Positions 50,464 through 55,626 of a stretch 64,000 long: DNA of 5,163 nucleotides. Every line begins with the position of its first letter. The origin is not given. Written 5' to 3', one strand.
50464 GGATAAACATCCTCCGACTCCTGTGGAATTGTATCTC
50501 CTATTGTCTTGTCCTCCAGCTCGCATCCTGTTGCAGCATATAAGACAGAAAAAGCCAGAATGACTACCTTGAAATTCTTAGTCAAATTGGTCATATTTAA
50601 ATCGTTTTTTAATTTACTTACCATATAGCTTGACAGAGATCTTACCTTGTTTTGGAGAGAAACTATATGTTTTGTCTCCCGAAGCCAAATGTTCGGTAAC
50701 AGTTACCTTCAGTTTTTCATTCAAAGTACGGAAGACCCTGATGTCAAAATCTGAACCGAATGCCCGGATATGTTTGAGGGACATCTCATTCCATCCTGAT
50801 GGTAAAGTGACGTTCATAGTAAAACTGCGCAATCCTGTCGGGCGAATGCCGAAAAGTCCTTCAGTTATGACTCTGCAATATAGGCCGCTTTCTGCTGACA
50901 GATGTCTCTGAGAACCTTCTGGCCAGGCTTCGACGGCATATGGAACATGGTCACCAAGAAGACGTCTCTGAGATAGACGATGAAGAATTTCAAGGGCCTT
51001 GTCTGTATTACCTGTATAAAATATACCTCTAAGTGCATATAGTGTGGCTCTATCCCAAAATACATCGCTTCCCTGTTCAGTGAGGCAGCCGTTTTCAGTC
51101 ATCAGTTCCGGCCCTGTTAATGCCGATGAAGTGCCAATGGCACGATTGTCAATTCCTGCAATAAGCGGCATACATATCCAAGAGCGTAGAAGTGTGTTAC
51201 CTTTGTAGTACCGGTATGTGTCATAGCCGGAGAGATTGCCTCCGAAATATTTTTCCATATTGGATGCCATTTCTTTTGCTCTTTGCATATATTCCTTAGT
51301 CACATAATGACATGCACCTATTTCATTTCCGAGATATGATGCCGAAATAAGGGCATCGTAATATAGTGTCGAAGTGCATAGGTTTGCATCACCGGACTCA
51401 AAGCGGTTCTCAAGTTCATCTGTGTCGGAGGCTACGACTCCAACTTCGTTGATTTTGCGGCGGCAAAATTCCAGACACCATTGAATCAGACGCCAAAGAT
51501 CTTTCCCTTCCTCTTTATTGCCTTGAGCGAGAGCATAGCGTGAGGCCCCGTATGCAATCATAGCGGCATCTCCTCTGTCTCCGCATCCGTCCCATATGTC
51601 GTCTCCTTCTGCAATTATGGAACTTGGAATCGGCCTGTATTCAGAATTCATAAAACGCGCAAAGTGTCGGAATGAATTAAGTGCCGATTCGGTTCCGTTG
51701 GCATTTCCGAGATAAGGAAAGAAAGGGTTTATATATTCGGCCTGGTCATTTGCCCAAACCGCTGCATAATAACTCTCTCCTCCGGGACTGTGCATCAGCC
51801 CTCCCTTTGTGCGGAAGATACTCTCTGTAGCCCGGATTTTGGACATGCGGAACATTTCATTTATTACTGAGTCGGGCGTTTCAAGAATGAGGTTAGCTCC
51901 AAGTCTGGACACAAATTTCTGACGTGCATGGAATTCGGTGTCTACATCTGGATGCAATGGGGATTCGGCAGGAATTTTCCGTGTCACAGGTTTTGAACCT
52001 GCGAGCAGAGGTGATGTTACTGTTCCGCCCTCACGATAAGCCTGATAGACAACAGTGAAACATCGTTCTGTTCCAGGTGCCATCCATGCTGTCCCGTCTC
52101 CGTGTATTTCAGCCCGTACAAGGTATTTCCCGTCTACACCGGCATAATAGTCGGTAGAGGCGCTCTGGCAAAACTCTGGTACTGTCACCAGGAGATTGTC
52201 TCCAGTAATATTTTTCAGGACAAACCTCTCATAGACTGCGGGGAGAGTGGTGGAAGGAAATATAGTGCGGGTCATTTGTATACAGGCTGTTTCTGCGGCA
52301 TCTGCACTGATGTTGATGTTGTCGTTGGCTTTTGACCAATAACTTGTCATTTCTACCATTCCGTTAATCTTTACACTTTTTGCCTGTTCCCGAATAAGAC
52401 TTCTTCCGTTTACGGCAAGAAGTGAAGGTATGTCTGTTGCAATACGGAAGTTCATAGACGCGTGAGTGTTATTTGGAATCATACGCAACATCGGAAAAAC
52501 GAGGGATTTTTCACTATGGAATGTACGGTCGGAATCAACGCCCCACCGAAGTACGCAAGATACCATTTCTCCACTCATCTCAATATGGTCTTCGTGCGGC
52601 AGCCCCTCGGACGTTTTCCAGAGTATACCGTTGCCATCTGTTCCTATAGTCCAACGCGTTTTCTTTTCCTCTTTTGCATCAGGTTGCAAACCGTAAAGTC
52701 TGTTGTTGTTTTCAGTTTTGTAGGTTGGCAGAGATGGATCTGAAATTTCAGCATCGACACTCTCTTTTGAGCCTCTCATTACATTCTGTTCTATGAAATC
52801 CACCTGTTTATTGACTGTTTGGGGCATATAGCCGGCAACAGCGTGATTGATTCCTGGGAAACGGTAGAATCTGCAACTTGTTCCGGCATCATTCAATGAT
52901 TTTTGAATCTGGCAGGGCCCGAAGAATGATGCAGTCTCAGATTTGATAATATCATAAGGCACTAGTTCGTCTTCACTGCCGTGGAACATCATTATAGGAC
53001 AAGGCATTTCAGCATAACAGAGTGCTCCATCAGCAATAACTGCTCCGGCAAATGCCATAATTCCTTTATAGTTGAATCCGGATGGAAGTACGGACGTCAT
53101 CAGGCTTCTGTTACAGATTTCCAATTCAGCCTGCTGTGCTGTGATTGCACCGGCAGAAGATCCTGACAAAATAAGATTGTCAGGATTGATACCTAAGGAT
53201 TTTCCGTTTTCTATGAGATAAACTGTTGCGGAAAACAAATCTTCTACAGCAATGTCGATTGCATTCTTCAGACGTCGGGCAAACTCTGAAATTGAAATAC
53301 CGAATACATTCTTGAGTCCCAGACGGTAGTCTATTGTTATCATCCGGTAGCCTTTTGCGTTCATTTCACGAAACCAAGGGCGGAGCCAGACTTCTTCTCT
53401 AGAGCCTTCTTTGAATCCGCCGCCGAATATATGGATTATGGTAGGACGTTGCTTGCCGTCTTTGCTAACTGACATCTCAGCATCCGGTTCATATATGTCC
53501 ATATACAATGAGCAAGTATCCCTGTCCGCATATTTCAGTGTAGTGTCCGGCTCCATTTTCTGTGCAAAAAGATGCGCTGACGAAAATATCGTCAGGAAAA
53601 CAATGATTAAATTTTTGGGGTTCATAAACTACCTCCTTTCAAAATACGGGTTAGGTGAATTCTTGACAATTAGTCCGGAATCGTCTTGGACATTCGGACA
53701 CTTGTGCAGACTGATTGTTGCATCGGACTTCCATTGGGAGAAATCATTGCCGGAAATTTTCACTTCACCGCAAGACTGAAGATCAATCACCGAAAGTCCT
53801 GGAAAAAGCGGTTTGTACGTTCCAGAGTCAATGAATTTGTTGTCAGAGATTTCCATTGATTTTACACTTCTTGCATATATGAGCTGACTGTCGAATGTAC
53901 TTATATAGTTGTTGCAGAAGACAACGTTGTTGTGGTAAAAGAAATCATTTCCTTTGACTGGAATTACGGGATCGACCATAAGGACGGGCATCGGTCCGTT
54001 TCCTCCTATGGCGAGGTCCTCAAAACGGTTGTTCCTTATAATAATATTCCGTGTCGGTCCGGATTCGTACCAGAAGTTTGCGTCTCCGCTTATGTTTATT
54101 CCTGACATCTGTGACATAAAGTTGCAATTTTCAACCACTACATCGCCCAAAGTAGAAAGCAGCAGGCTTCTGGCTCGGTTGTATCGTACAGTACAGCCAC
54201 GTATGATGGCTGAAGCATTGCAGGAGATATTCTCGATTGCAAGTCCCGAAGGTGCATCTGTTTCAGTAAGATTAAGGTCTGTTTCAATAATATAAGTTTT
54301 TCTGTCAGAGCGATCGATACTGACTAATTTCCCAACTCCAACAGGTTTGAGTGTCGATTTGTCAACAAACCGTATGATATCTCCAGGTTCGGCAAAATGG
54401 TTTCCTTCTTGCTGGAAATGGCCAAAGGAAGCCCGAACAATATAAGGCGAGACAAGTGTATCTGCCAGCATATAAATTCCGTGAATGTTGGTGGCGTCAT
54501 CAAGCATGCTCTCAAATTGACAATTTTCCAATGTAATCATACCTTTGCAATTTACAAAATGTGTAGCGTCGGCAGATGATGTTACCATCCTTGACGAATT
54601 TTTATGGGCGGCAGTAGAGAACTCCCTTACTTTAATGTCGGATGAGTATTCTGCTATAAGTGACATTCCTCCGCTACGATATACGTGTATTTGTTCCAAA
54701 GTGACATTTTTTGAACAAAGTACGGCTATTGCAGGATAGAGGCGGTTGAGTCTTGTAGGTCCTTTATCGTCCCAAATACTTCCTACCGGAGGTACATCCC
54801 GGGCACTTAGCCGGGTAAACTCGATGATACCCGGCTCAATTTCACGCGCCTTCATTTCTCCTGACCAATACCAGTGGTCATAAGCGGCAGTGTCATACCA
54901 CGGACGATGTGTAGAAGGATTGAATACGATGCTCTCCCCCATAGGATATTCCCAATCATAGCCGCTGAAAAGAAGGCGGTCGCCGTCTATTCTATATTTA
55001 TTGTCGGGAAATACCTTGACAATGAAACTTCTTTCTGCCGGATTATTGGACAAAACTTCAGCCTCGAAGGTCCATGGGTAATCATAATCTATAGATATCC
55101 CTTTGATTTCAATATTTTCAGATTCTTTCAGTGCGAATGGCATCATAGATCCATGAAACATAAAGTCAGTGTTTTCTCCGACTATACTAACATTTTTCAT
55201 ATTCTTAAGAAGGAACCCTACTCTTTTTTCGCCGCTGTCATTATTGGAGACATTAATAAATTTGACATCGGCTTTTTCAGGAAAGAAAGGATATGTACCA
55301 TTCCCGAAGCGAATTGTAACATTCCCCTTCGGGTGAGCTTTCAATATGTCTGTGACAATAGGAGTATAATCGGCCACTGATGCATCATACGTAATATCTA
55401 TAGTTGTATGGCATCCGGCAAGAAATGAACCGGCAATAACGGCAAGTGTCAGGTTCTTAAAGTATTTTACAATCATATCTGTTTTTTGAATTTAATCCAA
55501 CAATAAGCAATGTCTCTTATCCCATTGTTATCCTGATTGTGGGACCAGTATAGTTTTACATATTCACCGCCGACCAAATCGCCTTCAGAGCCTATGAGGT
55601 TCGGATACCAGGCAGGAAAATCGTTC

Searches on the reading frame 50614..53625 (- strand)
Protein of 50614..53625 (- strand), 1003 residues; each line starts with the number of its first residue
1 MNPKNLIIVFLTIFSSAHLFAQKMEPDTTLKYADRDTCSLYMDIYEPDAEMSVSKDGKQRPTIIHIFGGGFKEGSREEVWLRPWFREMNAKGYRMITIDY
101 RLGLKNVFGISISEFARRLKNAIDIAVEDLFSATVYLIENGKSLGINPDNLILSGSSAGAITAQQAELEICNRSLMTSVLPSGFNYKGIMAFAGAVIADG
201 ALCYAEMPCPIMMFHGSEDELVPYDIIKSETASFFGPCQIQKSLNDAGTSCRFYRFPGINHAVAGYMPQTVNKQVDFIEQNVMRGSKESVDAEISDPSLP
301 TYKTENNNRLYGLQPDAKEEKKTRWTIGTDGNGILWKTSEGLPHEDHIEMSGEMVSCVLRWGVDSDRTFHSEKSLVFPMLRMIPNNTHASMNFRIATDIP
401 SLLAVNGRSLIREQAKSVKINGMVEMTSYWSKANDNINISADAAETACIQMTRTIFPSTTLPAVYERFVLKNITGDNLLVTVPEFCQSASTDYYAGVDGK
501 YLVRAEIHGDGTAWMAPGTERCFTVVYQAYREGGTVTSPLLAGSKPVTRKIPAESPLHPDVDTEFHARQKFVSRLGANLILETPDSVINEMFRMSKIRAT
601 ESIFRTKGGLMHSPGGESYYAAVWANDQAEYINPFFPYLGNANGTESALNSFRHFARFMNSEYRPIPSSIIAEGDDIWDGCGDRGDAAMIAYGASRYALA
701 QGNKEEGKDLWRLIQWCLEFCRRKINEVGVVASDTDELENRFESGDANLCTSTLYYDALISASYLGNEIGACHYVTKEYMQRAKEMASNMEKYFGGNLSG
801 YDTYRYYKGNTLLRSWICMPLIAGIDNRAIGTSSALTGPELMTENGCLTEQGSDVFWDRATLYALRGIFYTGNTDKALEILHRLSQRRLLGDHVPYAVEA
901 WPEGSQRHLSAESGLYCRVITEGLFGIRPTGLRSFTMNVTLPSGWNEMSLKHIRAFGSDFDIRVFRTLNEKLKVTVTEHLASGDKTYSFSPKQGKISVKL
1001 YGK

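Call 9: search_protein_families(library=pfam, proteins=[window:50614-53625:-])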
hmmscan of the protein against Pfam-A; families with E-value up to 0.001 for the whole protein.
window:50614-53625:- (1003 aa): 5 families
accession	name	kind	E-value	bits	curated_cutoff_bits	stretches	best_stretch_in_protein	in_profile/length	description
PF20434.5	BD-FAE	-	2.1e-13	50.7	26.8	1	42-165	1-105/215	BD-FAE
PF00135.34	COesterase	-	3.9e-08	33.1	27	1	38-169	85-203/515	Carboxylesterase family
PF07859.19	Abhydrolase_3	-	1.6e-05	25.2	25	1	122-173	44-95/210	alpha/beta hydrolase fold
PF00326.27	Peptidase_S9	-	0.00058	19.8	22.6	0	207-281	143-209/213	Prolyl oligopeptidase family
PF02230.22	Abhydrolase_2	-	0.00089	19.6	23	0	132-229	88-177/217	Phospholipase/Carboxylesterase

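Call 37: search_protein_families(library=ncbifam, proteins=[window:50614-53625:-])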
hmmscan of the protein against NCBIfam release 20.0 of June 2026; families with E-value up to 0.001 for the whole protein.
window:50614-53625:- (1003 aa): 1 family
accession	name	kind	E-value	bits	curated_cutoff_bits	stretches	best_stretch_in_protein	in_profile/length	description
NF058653.1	LipP1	equivalog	3.4e-06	26.1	350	1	38-163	56-158/300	LipP1 family hormone-sensitive lipase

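Call 43: search_solved_structures(query=window:50614-53625:-, max_evalue=0.001)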
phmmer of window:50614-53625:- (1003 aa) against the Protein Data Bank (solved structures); distinct sequences matched with E-value up to 0.001: 21.
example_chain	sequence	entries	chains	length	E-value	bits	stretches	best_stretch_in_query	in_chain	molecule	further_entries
2ogt_A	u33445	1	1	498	6.8e-07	30.9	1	40-162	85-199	Thermostable carboxylesterase Est50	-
2ogs_A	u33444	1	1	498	6.9e-07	30.8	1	40-162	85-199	Thermostable carboxylesterase Est50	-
9d1j_A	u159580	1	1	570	1.8e-06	29.5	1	40-176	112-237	Carboxylic ester hydrolase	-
5ao9_A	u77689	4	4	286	7.3e-05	24.1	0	32-162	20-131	ESTERASE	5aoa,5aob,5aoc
7bfn_A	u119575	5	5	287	7.4e-05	24.1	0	32-162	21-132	Esterase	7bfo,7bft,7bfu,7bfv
4fnm_A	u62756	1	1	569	9.4e-05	23.8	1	40-175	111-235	E3 alpha-esterase-7 carboxylesterase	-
4fng_A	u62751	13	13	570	9.4e-05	23.8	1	40-175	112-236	E3 alpha-esterase-7 caboxylesterase | E3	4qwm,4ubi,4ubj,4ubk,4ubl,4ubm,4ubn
5ch3_A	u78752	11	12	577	9.6e-05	23.7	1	40-175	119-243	Carboxylic ester hydrolase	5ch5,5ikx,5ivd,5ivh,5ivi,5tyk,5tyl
5ivk_A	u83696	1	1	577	9.6e-05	23.7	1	40-175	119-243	Carboxylic ester hydrolase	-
5tym_A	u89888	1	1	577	9.6e-05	23.7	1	40-175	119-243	Carboxylic ester hydrolase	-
8wdm_A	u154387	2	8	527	0.00025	22.3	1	38-196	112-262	Carboxylic ester hydrolase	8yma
7bfr_A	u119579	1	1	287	0.00028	22.2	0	32-162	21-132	Esterase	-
8xrz_A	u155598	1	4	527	0.00065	21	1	38-196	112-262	Carboxylic ester hydrolase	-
1f6w_A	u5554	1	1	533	0.00065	21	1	32-179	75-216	BILE SALT ACTIVATED LIPASE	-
6h0t_A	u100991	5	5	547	0.00068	20.9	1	32-179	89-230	Bile salt-activated lipase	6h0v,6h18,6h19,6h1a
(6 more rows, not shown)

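Call 51: find_homologous_proteins(query=window:50614-53625:-, max_evalue=1e-30)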
Query window:50614-53625:- (1003 aa): 1188 proteins with E <= 1e-30 among 8000 candidates; the best 120 are listed.
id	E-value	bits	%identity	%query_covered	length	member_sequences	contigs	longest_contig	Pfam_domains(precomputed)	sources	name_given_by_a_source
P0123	0.0e+0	2330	100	100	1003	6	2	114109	PF00135.35,PF07859.20,PF20434.6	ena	-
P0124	0.0e+0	1854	78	99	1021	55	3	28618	PF00135.35,PF00326.28,PF07859.20,PF20434.6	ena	-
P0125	0.0e+0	1851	78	99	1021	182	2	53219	PF00135.35,PF20434.6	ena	-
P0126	0.0e+0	1851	79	99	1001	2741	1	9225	PF00135.35,PF07859.20,PF20434.6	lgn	-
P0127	0.0e+0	1846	78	99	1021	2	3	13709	PF00135.35,PF20434.6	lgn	-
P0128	0.0e+0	1845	78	99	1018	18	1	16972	PF00135.35,PF00326.28,PF20434.6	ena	-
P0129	0.0e+0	1844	78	99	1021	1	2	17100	PF00135.35,PF20434.6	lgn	-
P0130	0.0e+0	1839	78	99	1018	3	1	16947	PF00135.35,PF00326.28,PF20434.6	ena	-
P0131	0.0e+0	1838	78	99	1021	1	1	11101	PF00135.35,PF20434.6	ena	-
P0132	0.0e+0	1837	78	99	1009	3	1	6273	PF00135.35,PF20434.6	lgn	-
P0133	0.0e+0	1837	78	99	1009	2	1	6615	PF00135.35,PF20434.6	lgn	-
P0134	0.0e+0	1806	76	99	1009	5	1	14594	PF00135.35,PF07859.20,PF20434.6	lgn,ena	-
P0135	0.0e+0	1802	77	99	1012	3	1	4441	PF00135.35,PF00326.28,PF07859.20,PF20434.6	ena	-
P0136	0.0e+0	1787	76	99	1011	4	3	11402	PF00135.35,PF07859.20,PF20434.6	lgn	-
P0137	0.0e+0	1760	73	99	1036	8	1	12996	PF00135.35,PF07859.20,PF20434.6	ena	-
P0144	0.0e+0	1615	69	100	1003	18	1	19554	PF00135.35,PF00326.28,PF07859.20,PF20434.6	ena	-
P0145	0.0e+0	1610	70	98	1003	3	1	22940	PF00135.35,PF07859.20,PF20434.6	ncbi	-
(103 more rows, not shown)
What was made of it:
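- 50614..53625 (-): 1003-aa protein with an N-terminal carboxylesterase (BD-FAE/COesterase) domain and a large C-terminal domain found as a stand-alone ~670-aa protein in Alistipes. Calls 9, 43, 51.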

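Call 55: find_encoding_contigs(protein=window:50614-53625:-, flank=3000, max_places=10)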
Protein window:50614-53625:- (1003 aa): no gene with exactly this product is on record in the collection.

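Call 56: find_encoding_contigs(protein=P0123, flank=10000, max_places=10)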
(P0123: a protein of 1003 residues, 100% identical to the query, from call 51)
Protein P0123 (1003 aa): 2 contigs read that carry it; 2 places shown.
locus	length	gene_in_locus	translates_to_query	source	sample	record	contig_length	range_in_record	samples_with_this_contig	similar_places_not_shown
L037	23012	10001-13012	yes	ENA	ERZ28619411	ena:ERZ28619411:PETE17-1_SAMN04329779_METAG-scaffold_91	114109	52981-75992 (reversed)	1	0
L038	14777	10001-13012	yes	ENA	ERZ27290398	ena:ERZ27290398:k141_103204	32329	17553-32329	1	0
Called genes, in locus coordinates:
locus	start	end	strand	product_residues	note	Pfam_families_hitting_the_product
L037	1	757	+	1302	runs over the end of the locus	PF07494:Reg_prop (faint), PF07495:Y_Y_Y, PF00512:HisKA (faint), PF02518:HATPase_c, PF00072:Response_reg, PF00165:HTH_AraC (faint), PF12833:HTH_18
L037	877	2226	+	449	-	PF00801:PKD (faint), PF18911:PKD_4 (faint)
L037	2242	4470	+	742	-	PF13620:CarboxypepD_reg, PF13715:CarbopepD_reg_2, PF07715:Plug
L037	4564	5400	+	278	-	-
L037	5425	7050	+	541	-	PF14322:SusD-like_3, PF07980:SusD_RagB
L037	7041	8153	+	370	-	-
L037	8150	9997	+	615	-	PF13229:Beta_helix (faint), PF23763:Beta-barrel_GLAA-B_I, PF23764:Beta-barrel_GLAA-B_II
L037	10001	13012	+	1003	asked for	PF00135:COesterase, PF07859:Abhydrolase_3 (faint), PF20434:BD-FAE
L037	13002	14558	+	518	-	-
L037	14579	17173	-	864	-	PF14905:OMP_b-brl_3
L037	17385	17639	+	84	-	PF03956:Lys_export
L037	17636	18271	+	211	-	PF03956:Lys_export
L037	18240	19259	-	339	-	PF03706:LPG_synthase_TM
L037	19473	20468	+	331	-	PF00294:PfkB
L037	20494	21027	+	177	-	PF21857:DUF6913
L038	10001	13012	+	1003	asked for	PF00135:COesterase, PF07859:Abhydrolase_3 (faint), PF20434:BD-FAE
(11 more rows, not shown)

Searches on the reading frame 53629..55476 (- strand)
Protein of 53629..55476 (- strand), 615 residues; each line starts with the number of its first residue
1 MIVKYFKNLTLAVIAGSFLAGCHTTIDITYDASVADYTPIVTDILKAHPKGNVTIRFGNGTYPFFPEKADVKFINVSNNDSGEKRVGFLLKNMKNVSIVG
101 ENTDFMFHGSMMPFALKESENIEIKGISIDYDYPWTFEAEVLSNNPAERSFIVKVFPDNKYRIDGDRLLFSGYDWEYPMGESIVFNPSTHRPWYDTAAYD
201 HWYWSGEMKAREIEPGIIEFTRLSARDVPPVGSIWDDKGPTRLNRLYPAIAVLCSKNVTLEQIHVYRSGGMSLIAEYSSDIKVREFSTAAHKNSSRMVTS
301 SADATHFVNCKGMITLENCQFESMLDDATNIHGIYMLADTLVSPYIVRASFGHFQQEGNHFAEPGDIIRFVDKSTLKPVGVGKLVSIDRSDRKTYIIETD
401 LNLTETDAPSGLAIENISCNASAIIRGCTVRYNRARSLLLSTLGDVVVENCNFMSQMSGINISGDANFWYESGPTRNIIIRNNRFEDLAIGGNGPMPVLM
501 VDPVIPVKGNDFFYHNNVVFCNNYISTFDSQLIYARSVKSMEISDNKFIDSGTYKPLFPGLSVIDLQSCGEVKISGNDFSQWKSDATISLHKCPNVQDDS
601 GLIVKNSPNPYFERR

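Call 9: search_protein_families(library=pfam, proteins=[window:53629-55476:-])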
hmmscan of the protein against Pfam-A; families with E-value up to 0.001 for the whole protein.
window:53629-55476:- (615 aa): 3 families
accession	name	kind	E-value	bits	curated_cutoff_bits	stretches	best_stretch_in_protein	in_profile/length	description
PF23763.2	Beta-barrel_GLAA-B_I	-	5.1e-19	68.7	28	1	137-234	1-94/95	GLAA-B beta-barrel domain I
PF13229.12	Beta_helix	-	1.2e-10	41.6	25.9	1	416-489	53-114/158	Right handed beta helix region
PF23764.1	Beta-barrel_GLAA-B_II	-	4.1e-09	37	28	1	347-405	2-59/67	GLAA-B beta-barrel domain II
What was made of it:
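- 53629..55476 (-): GH110-family alpha-1,3-galactosidase (615 aa). Pfam GLAA-B beta-barrel domains and Beta_helix (call 9).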

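Call 30: find_encoding_contigs(protein=window:53629-55476:-, flank=10000, max_places=10)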
Protein window:53629-55476:- (615 aa): 2 contigs read that carry it; 1 place shown.
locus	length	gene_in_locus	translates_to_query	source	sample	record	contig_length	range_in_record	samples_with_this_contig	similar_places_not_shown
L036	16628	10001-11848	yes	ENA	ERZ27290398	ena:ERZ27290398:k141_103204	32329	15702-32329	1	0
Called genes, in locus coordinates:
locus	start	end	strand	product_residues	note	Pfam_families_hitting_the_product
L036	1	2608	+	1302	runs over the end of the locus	PF07494:Reg_prop (faint), PF07495:Y_Y_Y, PF00512:HisKA (faint), PF02518:HATPase_c, PF00072:Response_reg, PF00165:HTH_AraC (faint), PF12833:HTH_18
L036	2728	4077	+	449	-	PF00801:PKD (faint), PF18911:PKD_4 (faint)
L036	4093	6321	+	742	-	PF13620:CarboxypepD_reg, PF13715:CarbopepD_reg_2, PF07715:Plug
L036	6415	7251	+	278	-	-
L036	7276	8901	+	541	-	PF14322:SusD-like_3, PF07980:SusD_RagB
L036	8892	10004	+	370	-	-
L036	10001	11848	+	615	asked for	PF13229:Beta_helix (faint), PF23763:Beta-barrel_GLAA-B_I, PF23764:Beta-barrel_GLAA-B_II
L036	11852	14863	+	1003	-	PF00135:COesterase, PF07859:Abhydrolase_3 (faint), PF20434:BD-FAE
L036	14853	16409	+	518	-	-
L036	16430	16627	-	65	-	?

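Call 37: search_protein_families(library=ncbifam, proteins=[window:53629-55476:-])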
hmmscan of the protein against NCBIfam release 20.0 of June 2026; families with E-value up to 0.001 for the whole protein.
window:53629-55476:- (615 aa): 0 families

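Call 41: search_solved_structures(query=window:53629-55476:-, max_evalue=0.001)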
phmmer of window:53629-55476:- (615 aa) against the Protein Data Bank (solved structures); distinct sequences matched with E-value up to 0.001: 9.
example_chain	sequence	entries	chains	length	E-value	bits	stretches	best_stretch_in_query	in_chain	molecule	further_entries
9beh_A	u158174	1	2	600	2.2e-84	287.5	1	27-579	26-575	GH110A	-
9bev_A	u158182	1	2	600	1.2e-83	285.1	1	27-579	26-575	GH110A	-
9i4f_A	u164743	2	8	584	6.7e-70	239.6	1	37-556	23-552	Alpha-1,3-galactosidase PpaGal | Alpha-1,3-galactosidase B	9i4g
7jw4_A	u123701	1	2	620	6.7e-64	219.8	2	243-582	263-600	Glycoside hydrolase family 110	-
8pvs_A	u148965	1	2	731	7.4e-64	219.7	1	50-577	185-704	Alpha-1,3-galactosidase B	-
7jwf_A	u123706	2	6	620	3.6e-63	217.4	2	243-582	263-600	Glycoside hydrolase family 110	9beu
8yk2_B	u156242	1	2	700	9.4e-43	150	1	50-549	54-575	Alpha-galactosidase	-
8yk3_A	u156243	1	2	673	9.7e-43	149.9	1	50-549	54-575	Alpha-galactosidase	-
8yk1_A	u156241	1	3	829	1.7e-42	149.1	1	50-549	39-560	Alpha-galactosidase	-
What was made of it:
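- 53629..55476 (-): PDB 9beh GH110A at 2e-84 and 9i4f alpha-1,3-galactosidase at 7e-70 (call 41).
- On SusC/RagA TonB-dependent transporter (TIGR04056): An HTCS lies upstream and GH110 downstream (calls 9, 41).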
